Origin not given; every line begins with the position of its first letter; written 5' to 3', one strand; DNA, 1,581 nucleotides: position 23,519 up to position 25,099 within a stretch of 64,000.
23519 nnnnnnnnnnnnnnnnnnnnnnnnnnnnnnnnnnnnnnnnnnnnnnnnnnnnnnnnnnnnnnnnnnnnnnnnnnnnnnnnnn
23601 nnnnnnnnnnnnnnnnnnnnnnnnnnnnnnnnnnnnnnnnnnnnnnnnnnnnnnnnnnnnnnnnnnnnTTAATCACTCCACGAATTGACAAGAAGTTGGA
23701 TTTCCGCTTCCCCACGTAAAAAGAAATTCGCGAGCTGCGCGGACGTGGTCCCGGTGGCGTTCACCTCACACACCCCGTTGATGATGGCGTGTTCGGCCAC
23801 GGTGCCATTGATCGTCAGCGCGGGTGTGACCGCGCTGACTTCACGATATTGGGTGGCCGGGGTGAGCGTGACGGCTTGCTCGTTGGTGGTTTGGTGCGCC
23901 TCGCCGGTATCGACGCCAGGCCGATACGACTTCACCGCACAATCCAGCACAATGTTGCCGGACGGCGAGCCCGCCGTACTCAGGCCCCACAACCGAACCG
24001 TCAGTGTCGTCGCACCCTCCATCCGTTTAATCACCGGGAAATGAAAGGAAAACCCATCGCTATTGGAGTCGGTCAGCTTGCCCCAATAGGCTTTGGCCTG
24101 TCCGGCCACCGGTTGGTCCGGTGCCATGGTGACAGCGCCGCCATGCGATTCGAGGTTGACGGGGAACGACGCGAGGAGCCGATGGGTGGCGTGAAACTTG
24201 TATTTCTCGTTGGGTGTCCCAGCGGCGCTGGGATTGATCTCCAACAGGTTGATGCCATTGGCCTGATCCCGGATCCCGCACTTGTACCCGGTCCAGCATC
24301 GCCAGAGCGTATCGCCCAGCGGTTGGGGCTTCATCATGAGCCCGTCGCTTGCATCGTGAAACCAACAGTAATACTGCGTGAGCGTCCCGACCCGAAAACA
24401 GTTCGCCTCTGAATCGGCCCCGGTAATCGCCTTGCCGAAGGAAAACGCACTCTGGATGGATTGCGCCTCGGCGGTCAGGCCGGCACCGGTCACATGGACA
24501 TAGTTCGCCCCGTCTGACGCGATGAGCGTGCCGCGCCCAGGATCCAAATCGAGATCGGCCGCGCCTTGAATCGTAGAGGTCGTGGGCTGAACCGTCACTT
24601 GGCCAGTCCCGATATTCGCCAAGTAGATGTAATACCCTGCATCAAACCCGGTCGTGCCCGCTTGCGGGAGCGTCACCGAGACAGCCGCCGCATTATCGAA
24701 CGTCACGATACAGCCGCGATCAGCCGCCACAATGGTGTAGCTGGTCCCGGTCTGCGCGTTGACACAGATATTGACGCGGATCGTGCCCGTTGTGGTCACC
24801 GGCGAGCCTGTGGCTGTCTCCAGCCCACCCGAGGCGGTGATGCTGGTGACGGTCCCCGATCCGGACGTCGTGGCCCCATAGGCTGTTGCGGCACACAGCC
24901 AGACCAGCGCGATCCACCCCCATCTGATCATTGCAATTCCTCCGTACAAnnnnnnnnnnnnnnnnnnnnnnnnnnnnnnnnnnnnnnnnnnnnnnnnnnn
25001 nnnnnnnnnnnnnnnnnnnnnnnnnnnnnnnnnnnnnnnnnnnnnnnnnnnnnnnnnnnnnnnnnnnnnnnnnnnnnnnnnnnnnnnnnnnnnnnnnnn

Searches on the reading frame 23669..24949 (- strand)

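Call 8: search_protein_families(library=phrogs, proteins=[window:23669-24949:-], max_evalue=0.00001)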
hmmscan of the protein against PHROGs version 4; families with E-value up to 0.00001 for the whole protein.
window:23669-24949:- (426 aa): 1 family
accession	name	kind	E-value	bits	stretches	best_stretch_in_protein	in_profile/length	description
phrog_21978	-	unknown function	4.5e-06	27.7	1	62-155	124-215/220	-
